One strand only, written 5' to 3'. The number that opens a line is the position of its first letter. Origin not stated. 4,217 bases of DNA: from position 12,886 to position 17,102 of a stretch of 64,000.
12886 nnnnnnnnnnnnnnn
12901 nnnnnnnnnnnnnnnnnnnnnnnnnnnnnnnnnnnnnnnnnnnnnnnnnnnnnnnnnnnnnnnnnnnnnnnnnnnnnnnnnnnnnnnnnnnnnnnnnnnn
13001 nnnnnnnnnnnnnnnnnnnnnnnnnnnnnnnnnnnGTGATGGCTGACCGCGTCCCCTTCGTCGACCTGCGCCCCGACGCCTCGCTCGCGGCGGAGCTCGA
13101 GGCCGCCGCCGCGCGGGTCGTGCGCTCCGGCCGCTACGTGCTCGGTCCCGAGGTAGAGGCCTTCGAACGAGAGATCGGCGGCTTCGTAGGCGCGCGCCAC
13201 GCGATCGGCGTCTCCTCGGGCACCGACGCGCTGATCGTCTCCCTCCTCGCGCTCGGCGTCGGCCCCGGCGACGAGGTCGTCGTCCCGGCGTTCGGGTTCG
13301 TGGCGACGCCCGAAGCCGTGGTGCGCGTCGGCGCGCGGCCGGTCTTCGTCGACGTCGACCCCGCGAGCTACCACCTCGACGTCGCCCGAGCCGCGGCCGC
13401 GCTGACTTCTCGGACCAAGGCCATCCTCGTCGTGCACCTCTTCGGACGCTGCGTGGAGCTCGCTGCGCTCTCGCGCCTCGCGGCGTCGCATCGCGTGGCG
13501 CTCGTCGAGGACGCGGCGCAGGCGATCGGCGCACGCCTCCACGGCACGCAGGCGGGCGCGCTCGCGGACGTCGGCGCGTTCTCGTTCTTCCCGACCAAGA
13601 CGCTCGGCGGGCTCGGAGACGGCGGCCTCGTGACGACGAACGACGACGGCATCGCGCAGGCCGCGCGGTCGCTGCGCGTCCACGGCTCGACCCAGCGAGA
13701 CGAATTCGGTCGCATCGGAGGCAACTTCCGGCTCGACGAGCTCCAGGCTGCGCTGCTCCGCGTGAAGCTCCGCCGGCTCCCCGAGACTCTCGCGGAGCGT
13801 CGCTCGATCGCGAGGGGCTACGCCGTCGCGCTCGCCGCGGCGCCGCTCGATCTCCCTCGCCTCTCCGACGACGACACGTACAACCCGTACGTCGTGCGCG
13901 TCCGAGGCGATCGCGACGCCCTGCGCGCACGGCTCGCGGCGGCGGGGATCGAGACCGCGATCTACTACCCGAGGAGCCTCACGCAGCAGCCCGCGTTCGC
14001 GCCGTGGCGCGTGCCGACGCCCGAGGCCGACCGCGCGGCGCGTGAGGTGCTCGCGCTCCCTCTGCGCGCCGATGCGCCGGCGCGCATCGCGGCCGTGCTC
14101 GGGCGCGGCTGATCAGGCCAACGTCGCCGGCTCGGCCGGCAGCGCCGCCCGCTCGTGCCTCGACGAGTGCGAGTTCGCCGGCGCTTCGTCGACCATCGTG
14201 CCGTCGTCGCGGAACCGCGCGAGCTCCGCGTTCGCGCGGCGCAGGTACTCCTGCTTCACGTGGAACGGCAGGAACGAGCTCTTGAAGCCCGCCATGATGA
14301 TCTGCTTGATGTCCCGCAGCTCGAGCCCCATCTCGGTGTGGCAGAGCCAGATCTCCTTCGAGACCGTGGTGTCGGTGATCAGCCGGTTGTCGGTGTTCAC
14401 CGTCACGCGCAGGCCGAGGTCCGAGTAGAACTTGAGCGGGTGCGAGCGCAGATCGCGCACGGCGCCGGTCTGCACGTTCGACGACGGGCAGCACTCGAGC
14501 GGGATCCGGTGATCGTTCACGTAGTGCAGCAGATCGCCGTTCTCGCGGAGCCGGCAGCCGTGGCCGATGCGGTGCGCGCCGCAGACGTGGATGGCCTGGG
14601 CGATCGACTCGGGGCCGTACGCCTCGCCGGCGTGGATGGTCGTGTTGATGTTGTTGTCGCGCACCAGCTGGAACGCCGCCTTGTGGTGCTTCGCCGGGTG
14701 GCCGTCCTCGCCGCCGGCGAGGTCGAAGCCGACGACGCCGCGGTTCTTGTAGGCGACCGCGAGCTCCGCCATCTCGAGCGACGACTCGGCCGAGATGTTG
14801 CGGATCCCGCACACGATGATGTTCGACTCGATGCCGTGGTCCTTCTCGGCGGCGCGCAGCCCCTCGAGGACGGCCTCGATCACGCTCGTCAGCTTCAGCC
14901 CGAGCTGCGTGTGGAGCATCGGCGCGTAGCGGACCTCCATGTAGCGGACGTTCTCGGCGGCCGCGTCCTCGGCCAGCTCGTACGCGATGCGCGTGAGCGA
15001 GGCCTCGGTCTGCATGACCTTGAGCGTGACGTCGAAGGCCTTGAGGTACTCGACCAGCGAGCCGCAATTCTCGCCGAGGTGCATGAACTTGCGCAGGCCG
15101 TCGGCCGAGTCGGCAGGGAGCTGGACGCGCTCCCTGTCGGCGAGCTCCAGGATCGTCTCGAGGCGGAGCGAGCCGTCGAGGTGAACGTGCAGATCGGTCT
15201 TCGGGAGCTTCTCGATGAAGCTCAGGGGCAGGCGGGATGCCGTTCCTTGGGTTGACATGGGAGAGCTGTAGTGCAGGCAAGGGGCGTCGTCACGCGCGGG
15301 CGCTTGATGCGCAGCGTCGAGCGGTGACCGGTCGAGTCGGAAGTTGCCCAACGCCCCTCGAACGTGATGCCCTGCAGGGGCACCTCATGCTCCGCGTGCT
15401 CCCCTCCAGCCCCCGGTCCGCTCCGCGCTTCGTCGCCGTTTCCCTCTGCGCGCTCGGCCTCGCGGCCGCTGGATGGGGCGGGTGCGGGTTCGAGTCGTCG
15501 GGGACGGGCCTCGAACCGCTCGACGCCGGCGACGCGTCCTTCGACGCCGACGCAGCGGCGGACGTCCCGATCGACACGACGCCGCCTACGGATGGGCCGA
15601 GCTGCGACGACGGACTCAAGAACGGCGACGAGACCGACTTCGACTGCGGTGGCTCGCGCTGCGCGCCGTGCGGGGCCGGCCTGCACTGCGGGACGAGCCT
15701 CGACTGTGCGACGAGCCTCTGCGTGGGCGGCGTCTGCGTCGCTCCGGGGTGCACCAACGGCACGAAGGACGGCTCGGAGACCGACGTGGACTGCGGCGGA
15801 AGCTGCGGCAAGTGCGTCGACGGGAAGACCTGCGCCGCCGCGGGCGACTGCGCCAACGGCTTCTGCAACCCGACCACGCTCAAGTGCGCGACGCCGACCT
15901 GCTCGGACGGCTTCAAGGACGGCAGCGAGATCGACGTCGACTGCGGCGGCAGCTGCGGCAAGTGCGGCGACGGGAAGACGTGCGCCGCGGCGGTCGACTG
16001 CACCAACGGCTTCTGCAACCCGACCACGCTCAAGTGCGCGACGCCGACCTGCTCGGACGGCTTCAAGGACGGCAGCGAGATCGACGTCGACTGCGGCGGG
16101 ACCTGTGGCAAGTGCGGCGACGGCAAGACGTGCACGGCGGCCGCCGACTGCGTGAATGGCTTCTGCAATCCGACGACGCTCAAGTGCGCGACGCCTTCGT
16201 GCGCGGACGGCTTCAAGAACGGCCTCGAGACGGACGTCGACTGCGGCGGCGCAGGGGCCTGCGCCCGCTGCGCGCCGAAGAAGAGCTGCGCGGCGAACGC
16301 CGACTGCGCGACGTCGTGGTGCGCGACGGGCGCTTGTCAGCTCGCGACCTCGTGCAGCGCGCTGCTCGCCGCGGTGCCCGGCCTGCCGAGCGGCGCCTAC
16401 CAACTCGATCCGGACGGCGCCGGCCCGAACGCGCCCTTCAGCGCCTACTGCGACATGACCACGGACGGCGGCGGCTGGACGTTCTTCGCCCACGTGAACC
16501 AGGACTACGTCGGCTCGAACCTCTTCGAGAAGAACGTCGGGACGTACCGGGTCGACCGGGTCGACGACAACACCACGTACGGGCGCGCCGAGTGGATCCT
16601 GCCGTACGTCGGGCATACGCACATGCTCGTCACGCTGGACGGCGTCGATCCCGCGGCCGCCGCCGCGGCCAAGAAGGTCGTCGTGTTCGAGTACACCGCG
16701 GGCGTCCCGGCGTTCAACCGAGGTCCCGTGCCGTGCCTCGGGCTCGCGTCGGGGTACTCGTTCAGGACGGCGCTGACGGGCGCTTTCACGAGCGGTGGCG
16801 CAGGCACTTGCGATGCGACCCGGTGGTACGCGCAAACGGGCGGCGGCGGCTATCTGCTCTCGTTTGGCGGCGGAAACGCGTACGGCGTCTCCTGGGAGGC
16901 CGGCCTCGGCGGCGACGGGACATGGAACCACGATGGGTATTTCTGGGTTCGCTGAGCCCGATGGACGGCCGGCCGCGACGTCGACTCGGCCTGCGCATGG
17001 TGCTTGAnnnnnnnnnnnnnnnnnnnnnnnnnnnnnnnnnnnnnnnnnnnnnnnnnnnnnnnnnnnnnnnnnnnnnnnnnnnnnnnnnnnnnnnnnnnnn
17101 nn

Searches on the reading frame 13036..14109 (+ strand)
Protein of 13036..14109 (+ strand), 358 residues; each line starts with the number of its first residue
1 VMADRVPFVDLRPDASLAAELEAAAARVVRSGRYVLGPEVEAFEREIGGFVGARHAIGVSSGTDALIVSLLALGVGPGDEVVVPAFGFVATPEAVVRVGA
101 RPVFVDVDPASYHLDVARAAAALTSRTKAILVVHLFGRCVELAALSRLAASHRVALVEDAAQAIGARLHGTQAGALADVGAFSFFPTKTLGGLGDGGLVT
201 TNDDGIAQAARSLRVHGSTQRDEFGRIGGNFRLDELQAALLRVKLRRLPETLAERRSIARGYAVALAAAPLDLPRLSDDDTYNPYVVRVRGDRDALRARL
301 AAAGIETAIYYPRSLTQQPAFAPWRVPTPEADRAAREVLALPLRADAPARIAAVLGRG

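Call 10: search_protein_families(library=pfam, proteins=[window:13036-14109:+], max_evalue=0.01)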
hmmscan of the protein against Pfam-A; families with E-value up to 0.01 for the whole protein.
window:13036-14109:+ (358 aa): 4 families
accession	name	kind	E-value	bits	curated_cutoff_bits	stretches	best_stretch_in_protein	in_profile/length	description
PF01041.23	DegT_DnrJ_EryC1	-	2e-102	343.6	19.8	1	18-345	4-345/360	DegT/DnrJ/EryC1/StrS aminotransferase family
PF00155.27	Aminotran_1_2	-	4.2e-09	36.5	19.7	1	40-133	44-153/361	Aminotransferase class I and II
PF01053.26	Cys_Met_Meta_PP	-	4.2e-06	26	27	1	38-215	52-228/381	Cys/Met metabolism PLP-dependent enzyme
PF00266.25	Aminotran_5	-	0.0002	20.9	21.5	1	39-168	44-184/371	Aminotransferase class-V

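Call 12: search_protein_families(library=ncbifam, proteins=[window:13036-14109:+], max_evalue=0.01)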
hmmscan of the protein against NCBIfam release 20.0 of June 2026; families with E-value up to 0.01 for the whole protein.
window:13036-14109:+ (358 aa): 31 families (the best 25 are shown)
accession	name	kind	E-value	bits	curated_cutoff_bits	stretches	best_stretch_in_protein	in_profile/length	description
TIGR03588.1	PseC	equivalog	4.7e-61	206.8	423.5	1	24-344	16-361/380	UDP-4-amino-4,6-dideoxy-N-acetyl-beta-L-altrosamine transaminase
NF008658.2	PRK11658.1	equivalog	8.1e-55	186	631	1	18-343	13-357/379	UDP-4-amino-4-deoxy-L-arabinose aminotransferase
TIGR04181.1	NHT_00031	hypoth_equivalog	9.5e-53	179.3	420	1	37-322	29-336/359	LegC family aminotransferase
TIGR04427.1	PLP_DesI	equivalog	6e-50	170.5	650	1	37-343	51-363/390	dTDP-4-dehydro-6-deoxyglucose aminotransferase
NF008687.0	PRK11706.1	equivalog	1.3e-48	165.7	375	1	52-342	45-353/375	dTDP-4-amino-4,6-dideoxygalactose transaminase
NF011936.0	PRK15407.1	equivalog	1e-40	139.8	423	1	35-217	62-251/440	lipopolysaccharide biosynthesis protein RfbH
TIGR02379.1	ECA_wecE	subfamily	4.9e-37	127.6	434.85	1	51-290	44-296/376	dTDP-4-amino-4,6-dideoxy-D-glucose transaminase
NF006488.0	PRK08912.1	equivalog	1e-08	34.5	498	1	59-133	93-166/387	aminotransferase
NF004770.0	PRK06108.1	subfamily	1.2e-07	30.9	422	1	51-132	94-176/396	pyridoxal phosphate-dependent aminotransferase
NF004769.0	PRK06107.1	equivalog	1.2e-07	30.8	617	1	52-132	91-172/402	aspartate transaminase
TIGR01325.1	O_suc_HS_sulf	equivalog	5e-07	28.7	510.05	1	37-219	53-233/380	O-succinylhomoserine sulfhydrylase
NF041364.1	GntC_guanitoxin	equivalog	5.6e-07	28.8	415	1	57-133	63-141/356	guanitoxin biosynthesis PLP-dependent (S)-gamma-hydroxy-L-arginine cyclodehydratase GntC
NF002878.0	PRK03321.1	subfamily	7.2e-07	28.3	374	1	45-133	64-152/352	histidinol-phosphate transaminase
NF006569.0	PRK09082.1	subfamily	2.4e-06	26.9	420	1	51-132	88-169/386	methionine aminotransferase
NF006096.0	PRK08248.1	equivalog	7.7e-06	24.8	726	1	35-196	61-220/431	homocysteine synthase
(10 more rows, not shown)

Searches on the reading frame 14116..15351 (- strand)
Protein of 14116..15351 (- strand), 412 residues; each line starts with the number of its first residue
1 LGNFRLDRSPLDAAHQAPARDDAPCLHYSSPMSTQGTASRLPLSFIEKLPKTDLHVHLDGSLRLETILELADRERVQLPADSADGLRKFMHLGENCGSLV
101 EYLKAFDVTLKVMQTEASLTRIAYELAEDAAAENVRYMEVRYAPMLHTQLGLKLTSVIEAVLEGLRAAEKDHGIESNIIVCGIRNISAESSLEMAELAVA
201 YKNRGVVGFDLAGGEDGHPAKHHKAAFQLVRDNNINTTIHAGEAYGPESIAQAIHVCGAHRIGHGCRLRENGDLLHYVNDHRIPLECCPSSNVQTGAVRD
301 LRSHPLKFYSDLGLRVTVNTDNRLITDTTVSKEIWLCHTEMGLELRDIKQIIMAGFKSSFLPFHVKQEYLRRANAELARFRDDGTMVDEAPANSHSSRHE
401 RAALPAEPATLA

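Call 10: search_protein_families(library=pfam, proteins=[window:14116-15351:-], max_evalue=0.01)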
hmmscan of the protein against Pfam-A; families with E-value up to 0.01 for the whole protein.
window:14116-15351:- (412 aa): 1 family
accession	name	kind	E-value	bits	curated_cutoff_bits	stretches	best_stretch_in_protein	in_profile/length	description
PF00962.28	A_deaminase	-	3e-96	322.8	27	1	50-370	1-324/330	Adenosine deaminase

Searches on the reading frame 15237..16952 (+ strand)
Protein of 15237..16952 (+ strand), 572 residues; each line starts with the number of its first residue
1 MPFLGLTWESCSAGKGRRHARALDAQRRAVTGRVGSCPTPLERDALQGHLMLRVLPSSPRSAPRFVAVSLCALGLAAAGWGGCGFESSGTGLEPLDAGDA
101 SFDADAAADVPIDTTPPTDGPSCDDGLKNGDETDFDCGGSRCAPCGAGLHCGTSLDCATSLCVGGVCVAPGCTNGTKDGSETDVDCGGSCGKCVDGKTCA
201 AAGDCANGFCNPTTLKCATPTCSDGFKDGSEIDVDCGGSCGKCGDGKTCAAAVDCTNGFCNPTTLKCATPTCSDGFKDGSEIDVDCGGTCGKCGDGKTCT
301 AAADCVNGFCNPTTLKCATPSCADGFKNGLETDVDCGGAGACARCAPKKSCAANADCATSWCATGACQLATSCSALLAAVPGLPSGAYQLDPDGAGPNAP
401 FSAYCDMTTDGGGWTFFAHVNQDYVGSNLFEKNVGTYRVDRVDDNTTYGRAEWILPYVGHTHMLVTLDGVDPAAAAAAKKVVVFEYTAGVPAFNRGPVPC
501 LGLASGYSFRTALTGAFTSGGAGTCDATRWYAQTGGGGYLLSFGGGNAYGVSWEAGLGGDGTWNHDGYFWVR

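Call 10: search_protein_families(library=pfam, proteins=[window:15237-16952:+], max_evalue=0.01)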
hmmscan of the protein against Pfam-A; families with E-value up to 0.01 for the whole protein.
window:15237-16952:+ (572 aa): 1 family
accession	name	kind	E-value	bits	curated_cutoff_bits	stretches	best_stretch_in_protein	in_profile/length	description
PF00147.23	Fibrinogen_C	-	2.3e-05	24.7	22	1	385-437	16-63/221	Fibrinogen beta and gamma chains, C-terminal globular domain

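Call 12: search_protein_families(library=ncbifam, proteins=[window:15237-16952:+], max_evalue=0.01)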
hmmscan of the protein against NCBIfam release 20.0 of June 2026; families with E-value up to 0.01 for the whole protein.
window:15237-16952:+ (572 aa): 1 family
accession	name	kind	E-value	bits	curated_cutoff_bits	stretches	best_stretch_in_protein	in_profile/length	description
NF040941.1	GGGWT_bact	domain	2.9e-20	72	30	1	372-417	1-46/46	fibrinogen-like YCDxxxxGGGW domain-containing protein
